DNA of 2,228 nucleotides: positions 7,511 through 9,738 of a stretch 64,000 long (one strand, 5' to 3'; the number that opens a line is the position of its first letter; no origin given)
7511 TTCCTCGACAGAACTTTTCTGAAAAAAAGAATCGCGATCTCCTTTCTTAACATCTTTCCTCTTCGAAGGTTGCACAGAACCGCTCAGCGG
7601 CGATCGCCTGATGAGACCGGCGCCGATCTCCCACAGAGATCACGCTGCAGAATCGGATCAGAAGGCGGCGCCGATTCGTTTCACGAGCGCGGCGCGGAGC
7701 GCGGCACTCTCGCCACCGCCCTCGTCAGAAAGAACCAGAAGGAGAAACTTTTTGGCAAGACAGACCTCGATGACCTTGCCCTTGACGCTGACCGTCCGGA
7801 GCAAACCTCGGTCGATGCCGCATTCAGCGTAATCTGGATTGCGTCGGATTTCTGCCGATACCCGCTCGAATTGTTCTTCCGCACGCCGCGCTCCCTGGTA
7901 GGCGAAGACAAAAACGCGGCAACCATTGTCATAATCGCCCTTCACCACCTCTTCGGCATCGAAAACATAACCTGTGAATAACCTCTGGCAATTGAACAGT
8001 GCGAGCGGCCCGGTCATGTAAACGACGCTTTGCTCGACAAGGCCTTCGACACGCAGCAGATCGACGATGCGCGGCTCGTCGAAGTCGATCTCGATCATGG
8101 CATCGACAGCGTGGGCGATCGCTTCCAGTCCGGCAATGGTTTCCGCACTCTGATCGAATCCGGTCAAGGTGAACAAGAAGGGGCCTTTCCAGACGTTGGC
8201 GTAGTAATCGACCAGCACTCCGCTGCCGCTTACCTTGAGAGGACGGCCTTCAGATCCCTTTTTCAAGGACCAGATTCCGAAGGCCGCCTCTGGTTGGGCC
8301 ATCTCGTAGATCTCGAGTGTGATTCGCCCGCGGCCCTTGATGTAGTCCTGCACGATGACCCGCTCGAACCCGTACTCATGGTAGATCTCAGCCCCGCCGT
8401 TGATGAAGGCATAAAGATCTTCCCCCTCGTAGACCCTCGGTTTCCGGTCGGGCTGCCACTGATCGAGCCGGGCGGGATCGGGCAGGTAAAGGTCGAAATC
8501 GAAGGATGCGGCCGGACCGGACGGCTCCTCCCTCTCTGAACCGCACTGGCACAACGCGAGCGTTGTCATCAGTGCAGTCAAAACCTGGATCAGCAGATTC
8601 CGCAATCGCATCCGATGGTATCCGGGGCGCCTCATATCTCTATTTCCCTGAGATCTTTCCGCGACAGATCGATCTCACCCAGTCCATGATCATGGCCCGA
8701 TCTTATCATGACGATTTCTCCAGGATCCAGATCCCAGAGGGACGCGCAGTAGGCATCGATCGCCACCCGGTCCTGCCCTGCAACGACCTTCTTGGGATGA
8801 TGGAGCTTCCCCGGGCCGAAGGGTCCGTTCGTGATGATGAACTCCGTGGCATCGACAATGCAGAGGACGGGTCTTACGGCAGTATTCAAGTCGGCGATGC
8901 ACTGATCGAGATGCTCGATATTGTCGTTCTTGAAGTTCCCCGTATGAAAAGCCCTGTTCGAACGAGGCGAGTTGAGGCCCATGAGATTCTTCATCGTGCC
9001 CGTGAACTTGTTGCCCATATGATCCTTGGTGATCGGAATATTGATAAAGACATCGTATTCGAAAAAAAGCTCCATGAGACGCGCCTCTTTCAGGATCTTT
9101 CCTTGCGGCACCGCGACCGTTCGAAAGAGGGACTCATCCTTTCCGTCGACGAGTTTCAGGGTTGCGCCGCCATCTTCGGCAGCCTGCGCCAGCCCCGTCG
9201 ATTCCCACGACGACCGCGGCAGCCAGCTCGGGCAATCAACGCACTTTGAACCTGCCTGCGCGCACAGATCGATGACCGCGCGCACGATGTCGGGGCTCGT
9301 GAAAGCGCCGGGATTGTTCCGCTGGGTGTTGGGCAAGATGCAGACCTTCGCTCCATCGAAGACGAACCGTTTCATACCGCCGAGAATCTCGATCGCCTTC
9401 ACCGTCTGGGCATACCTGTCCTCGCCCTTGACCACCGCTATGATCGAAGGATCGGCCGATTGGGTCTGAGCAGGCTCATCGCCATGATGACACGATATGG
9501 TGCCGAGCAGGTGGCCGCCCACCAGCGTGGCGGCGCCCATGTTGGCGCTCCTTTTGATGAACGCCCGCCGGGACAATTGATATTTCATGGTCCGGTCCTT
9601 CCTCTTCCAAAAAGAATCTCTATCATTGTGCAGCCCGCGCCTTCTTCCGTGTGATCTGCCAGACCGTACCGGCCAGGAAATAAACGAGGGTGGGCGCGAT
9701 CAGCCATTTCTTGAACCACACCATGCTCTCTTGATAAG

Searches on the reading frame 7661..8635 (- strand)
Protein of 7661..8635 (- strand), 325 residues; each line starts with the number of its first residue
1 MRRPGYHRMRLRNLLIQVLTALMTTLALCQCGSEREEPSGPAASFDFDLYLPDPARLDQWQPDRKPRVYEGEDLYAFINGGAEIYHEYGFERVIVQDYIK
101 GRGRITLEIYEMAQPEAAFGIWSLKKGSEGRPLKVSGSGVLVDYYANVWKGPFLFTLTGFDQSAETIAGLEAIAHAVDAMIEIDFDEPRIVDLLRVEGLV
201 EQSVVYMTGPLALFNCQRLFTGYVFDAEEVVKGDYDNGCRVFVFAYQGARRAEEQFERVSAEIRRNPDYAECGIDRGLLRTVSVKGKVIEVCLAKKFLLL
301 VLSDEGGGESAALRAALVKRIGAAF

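Call 73: search_protein_families(library=pfam, proteins=[window:7661-8635:-], max_evalue=0.00001)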
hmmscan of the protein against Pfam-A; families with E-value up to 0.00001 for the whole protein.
window:7661-8635:- (325 aa): 1 family
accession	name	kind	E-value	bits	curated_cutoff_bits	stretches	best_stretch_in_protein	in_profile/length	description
PF20244.3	DUF6599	-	1.6e-33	116.3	27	1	59-246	3-185/186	Family of unknown function (DUF6599)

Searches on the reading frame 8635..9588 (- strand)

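Call 73: search_protein_families(library=pfam, proteins=[window:8635-9588:-], max_evalue=0.00001)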
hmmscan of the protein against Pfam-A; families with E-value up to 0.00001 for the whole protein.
window:8635-9588:- (318 aa): 1 family
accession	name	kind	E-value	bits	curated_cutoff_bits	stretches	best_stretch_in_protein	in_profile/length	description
PF04015.17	DUF362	-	2.3e-41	142.5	24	1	82-282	1-199/200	Domain of unknown function (DUF362)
